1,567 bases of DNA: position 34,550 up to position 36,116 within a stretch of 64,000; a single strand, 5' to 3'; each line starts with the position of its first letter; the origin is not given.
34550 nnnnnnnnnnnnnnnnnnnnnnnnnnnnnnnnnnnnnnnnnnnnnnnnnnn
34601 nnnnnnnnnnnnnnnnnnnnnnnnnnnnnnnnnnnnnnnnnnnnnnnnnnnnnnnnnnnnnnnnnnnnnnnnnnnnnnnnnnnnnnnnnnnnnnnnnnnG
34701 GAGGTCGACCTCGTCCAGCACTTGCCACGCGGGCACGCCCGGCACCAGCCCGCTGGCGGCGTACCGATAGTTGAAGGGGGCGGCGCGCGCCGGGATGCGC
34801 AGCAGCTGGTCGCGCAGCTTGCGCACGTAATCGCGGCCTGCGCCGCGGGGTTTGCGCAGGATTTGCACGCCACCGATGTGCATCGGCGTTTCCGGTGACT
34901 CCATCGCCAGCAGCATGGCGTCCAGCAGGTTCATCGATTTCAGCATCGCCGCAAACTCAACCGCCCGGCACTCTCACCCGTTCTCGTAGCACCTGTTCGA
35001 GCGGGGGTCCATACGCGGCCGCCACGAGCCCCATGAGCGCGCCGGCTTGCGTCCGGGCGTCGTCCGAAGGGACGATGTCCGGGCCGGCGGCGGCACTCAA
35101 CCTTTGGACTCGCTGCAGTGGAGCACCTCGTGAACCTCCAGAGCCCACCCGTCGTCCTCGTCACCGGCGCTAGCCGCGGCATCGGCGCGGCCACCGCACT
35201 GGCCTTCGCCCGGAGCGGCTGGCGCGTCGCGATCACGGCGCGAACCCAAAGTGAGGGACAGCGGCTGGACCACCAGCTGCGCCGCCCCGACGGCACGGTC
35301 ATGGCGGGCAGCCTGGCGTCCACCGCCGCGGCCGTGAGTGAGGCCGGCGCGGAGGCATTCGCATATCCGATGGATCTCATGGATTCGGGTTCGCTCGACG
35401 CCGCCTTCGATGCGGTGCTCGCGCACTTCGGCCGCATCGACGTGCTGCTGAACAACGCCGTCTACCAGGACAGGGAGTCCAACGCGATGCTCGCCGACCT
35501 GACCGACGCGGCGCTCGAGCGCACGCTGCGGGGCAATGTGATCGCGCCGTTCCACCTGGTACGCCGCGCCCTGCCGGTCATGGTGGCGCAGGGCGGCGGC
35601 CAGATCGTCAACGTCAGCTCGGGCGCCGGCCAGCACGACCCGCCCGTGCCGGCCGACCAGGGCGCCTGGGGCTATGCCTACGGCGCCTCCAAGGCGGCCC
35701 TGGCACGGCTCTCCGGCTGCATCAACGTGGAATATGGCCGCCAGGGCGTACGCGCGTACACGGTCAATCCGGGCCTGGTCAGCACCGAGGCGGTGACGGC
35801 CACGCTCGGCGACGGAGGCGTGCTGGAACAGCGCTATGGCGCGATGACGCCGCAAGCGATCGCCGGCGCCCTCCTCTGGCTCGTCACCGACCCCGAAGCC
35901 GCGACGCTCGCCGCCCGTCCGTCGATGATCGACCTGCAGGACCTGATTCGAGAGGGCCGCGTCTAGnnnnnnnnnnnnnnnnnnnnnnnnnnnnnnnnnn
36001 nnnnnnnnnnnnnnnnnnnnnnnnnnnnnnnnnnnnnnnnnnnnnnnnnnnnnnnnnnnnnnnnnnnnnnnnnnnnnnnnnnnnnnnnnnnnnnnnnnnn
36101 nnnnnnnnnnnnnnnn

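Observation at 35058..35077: Near-perfect 8-4-8 palindrome shows the full operator and places the WS/DGAT lipid block in the same regulon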

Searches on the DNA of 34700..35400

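Call 93: search_rna_families(source=window, start=34700, end=35400, threshold=evalue, max_evalue=1)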
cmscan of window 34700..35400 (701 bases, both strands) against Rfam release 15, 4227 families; matches with E-value up to 1: 0.
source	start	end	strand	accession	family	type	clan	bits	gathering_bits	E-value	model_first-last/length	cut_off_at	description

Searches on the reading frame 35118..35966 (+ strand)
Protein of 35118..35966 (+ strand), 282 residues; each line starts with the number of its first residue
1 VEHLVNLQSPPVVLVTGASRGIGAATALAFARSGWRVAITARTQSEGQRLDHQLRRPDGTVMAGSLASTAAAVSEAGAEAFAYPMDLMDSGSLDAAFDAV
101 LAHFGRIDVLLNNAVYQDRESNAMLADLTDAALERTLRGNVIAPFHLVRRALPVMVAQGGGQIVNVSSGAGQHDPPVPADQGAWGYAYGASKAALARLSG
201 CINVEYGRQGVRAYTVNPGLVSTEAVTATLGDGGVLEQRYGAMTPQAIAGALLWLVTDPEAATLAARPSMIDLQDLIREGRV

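Call 11: search_protein_families(library=pfam, proteins=[window:35118-35966:+])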
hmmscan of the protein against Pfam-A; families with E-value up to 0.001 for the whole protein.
window:35118-35966:+ (282 aa): 2 families
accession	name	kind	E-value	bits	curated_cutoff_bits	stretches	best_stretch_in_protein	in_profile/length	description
PF00106.31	adh_short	-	6.5e-44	150.2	26.6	2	65-227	36-188/195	short chain dehydrogenase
PF13561.12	adh_short_C2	-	6.9e-34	117.9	27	1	68-258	34-219/236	Enoyl-(Acyl carrier protein) reductase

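Call 60: find_homologous_proteins(query=window:35130-35966:+, max_evalue=1e-40)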
Query window:35130-35966:+ (278 aa): 1098 proteins with E <= 1e-40 among 8000 candidates; the best 120 are listed.
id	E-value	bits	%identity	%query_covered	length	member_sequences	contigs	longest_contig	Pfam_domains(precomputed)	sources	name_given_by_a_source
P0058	2.4e-173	593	100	100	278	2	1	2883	PF13561.13,PF00106.32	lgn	-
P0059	4.6e-173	592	100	100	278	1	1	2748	PF13561.13,PF00106.32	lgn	-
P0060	1.6e-149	515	87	98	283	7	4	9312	PF13561.13,PF00106.32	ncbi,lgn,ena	-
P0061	2.3e-149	514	87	97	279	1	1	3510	PF13561.13,PF00106.32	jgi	jgi:NAD(P)-dependent dehydrogenase (short-subunit alcohol dehydrogenase family)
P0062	1.3e-148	512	89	96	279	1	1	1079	PF08659.17,PF13561.13,PF00106.32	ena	-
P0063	1.6e-148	511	89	96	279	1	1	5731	PF08659.17,PF13561.13,PF00106.32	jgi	-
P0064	1.8e-148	511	88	97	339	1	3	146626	PF13561.13,PF00106.32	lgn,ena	-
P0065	3.5e-148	510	89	96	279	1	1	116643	PF08659.17,PF13561.13,PF00106.32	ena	-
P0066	6.6e-148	509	85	100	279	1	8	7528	PF13561.13,PF00106.32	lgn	-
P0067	7.7e-148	509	86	98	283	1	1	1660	PF13561.13,PF00106.32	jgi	-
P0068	4.6e-147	506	85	100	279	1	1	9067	PF13561.13,PF00106.32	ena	-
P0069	8.1e-147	506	85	99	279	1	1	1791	PF13561.13,PF00106.32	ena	-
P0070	1.7e-146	505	85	99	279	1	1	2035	PF13561.13,PF00106.32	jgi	-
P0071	4.0e-146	503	84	97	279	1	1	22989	PF13561.13,PF00106.32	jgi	-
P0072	8.7e-146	502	87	97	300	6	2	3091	PF08659.17,PF13561.13,PF00106.32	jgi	-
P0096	7.1e-138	476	79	100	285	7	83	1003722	PF13561.13,PF00106.32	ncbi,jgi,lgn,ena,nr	ncbi:MAG: 3-oxoacyl-[acyl-carrier-protein] reductase FabG [Steroidobacteraceae bacterium]|nr:3-oxoac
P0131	1.6e-128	446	76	97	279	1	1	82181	PF13561.13,PF00106.32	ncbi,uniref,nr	ncbi:SDR family oxidoreductase [Caldimonas tepidiphila]|uniref:SDR family oxidoreductase n=1 Tax=Cal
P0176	5.6e-123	428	73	98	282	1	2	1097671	PF13561.13,PF00106.32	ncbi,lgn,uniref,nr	ncbi:SDR family oxidoreductase [Paraburkholderia sacchari]|uniref:SDR family oxidoreductase n=1 Tax=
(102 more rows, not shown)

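Call 61: find_encoding_contigs(protein=P0096, flank=10000, max_places=3)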
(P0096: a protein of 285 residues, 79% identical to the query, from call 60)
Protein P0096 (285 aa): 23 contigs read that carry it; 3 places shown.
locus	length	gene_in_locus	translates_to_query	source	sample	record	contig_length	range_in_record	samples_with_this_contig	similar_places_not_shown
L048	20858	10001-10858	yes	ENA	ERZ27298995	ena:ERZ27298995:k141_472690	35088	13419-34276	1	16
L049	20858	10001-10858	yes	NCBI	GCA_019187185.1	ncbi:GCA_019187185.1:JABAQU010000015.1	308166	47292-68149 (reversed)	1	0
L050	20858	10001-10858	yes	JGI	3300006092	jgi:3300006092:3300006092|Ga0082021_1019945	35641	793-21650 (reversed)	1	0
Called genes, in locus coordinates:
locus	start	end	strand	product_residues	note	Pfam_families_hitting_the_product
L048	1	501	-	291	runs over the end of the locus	PF01144:CoA_trans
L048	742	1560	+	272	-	PF00106:adh_short, PF08659:KR (weak), PF13561:adh_short_C2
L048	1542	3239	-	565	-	PF00501:AMP-binding, PF13193:AMP-binding_C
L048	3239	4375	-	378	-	PF02771:Acyl-CoA_dh_N, PF02770:Acyl-CoA_dh_M, PF00441:Acyl-CoA_dh_1, PF08028:Acyl-CoA_dh_2 (weak)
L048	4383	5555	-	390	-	PF02771:Acyl-CoA_dh_N, PF02770:Acyl-CoA_dh_M, PF00441:Acyl-CoA_dh_1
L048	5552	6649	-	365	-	PF00753:Lactamase_B, PF21221:B_lactamase-like_C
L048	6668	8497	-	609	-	PF00501:AMP-binding, PF13193:AMP-binding_C (weak)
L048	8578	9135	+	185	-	PF01965:DJ-1_PfpI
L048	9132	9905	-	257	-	PF00106:adh_short, PF13561:adh_short_C2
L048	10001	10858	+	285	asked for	PF00106:adh_short, PF13561:adh_short_C2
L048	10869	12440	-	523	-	PF01425:Amidase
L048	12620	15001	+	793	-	PF07715:Plug, PF00593:TonB_dep_Rec_b-barrel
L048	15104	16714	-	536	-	PF00501:AMP-binding, PF13193:AMP-binding_C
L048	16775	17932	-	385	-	-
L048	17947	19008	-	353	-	PF01636:APH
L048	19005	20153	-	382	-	-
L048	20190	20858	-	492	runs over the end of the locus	?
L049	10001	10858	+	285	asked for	PF00106:adh_short, PF13561:adh_short_C2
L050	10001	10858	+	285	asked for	PF00106:adh_short, PF13561:adh_short_C2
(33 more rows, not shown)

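Call 62: find_encoding_contigs(protein=P0176, flank=6000, max_places=1)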
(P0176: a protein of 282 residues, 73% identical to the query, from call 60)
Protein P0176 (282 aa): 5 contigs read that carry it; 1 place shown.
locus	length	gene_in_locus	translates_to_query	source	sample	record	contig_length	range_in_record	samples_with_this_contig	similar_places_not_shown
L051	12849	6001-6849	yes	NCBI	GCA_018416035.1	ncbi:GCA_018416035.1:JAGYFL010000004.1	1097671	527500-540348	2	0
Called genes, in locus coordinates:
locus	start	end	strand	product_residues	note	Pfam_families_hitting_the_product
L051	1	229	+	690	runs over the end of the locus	PF00724:Oxidored_FMN, PF00070:Pyr_redox (faint), PF00890:FAD_binding_2 (weak), PF01266:DAO (weak), PF03486:HI0933_like (weak), PF07992:Pyr_redox_2, PF12831:FAD_oxidored, PF13450:NAD_binding_8, +1 more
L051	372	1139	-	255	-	PF00106:adh_short (weak), PF13561:adh_short_C2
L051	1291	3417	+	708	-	PF00724:Oxidored_FMN, PF07992:Pyr_redox_2 (weak), PF00070:Pyr_redox (weak), PF00890:FAD_binding_2, PF01266:DAO (weak), PF07992:Pyr_redox_2, PF12831:FAD_oxidored, PF13450:NAD_binding_8, +6 more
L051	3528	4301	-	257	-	PF00106:adh_short, PF08659:KR, PF13561:adh_short_C2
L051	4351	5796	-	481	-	PF00171:Aldedh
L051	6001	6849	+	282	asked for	PF00106:adh_short, PF13561:adh_short_C2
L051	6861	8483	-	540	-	PF00501:AMP-binding, PF13193:AMP-binding_C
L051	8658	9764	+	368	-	PF00355:Rieske, PF19298:KshA_C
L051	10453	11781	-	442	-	PF03137:OATP (faint), PF00083:Sugar_tr (weak), PF07690:MFS_1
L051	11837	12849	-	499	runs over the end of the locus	PF01425:Amidase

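Call 63: find_encoding_contigs(protein=P0131, flank=6000, max_places=1)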
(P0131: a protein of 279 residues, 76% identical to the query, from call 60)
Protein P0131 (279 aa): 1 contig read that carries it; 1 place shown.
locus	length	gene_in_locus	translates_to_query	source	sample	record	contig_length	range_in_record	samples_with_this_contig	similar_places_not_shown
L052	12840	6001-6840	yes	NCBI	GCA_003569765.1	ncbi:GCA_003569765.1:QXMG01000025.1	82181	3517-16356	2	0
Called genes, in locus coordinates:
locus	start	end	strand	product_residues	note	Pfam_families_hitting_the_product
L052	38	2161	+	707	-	PF00724:Oxidored_FMN, PF07992:Pyr_redox_2, PF00070:Pyr_redox (weak), PF00890:FAD_binding_2 (weak), PF01266:DAO (weak), PF07992:Pyr_redox_2, PF12831:FAD_oxidored, PF00070:Pyr_redox, +10 more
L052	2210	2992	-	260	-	PF00106:adh_short, PF08659:KR, PF13561:adh_short_C2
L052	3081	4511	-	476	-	PF00171:Aldedh, PF05893:LuxC (weak)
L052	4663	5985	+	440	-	PF07690:MFS_1, PF00083:Sugar_tr, PF03137:OATP (weak)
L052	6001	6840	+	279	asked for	PF00106:adh_short, PF13561:adh_short_C2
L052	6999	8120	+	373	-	PF00355:Rieske, PF19298:KshA_C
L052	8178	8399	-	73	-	-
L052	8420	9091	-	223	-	PF07110:EthD (faint)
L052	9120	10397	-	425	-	PF07690:MFS_1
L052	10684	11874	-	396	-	PF00196:GerE (weak), PF13556:HTH_30 (faint)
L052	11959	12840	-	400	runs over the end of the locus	PF00108:Thiolase_N, PF02803:Thiolase_C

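Call 66: search_protein_families(library=pfam, max_evalue=0.01, proteins=[L052:10684-11874:-])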
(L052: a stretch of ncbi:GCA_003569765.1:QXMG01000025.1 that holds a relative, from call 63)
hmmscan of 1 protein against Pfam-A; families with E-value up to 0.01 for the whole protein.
L052:10684-11874:- (396 aa): 5 families
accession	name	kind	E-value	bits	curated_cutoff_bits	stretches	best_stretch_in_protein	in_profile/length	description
PF00196.25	GerE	-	7.8e-06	25.9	23.5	1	331-384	3-56/57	Bacterial regulatory proteins, luxR family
PF13556.12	HTH_30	-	2.6e-05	24.3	27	1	340-375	7-42/59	PucR C-terminal helix-turn-helix domain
PF12840.13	HTH_20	-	0.0031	17.9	27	1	344-367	17-40/51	Helix-turn-helix domain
PF08281.18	Sigma70_r4_2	-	0.0041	17.2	25.7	0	339-367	18-48/54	Sigma-70, region 4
PF00989.32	PAS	-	0.0086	16.5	22.6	0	201-265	6-70/113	PAS fold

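Call 80: search_protein_families(library=ncbifam, max_evalue=1e-10, proteins=[window:35130-35966:+])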
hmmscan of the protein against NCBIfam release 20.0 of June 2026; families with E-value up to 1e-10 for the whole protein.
window:35130-35966:+ (278 aa): 187 families (the best 25 are shown)
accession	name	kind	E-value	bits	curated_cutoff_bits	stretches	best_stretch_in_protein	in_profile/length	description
NF005559.1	PRK07231.1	subfamily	1e-38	133.3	215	1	8-254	6-231/249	glucose 1-dehydrogenase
NF005672.0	PRK07454.1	equivalog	7.1e-37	126.9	234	2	61-259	42-228/241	SDR family oxidoreductase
NF004825.0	PRK06181.1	equivalog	6.3e-34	117.5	215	1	60-253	41-229/268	SDR family oxidoreductase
TIGR03971.1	SDR_subfam_1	subfamily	3.7e-32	111.7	300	1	8-223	5-204/271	mycofactocin-coupled SDR family oxidoreductase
NF005806.0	PRK07666.1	equivalog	7.9e-32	110.4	286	1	8-228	9-201/239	3-ketoacyl-ACP reductase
NF009468.0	PRK12826.1-4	equivalog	1.6e-31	110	318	1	61-253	43-230/256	SDR family oxidoreductase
NF005067.0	PRK06484.1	equivalog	2.6e-31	108.8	713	1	67-229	48-203/524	short chain dehydrogenase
NF004778.0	PRK06124.1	equivalog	1.3e-30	106.6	303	1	8-254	13-236/256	SDR family oxidoreductase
NF004818.0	PRK06172.1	equivalog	1.6e-30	106.3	336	1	7-255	8-235/253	SDR family oxidoreductase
NF005893.0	PRK07856.1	equivalog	3.7e-30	105.1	255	1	8-252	11-223/255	SDR family oxidoreductase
NF005681.0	PRK07478.1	subfamily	3.9e-30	105.1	267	1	61-254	42-233/254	SDR family oxidoreductase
NF004521.0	PRK05866.1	equivalog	1.3e-29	103.3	368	1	9-227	43-235/294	SDR family oxidoreductase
NF005539.0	PRK07201.1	equivalog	1.6e-29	103.1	549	1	8-225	372-562/657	SDR family oxidoreductase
NF005878.0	PRK07825.1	subfamily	4.2e-29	101.8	287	1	8-260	11-225/278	short chain dehydrogenase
NF049979.1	AlphHSDSHdhA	equivalog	9.9e-29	100.6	350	1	66-229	44-200/258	7alpha-hydroxysteroid dehydrogenase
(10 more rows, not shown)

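Call 81: search_solved_structures(query=window:35130-35966:+, max_evalue=1e-20)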
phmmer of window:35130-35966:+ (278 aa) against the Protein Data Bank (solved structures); distinct sequences matched with E-value up to 1e-20: 2.
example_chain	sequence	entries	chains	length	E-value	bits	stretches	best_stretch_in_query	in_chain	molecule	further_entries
8bci_A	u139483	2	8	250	3.4e-21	79.2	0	8-256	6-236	Probable short-chain dehydrogenase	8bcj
4e3z_A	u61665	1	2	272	9.5e-21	77.7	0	64-255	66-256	Putative oxidoreductase protein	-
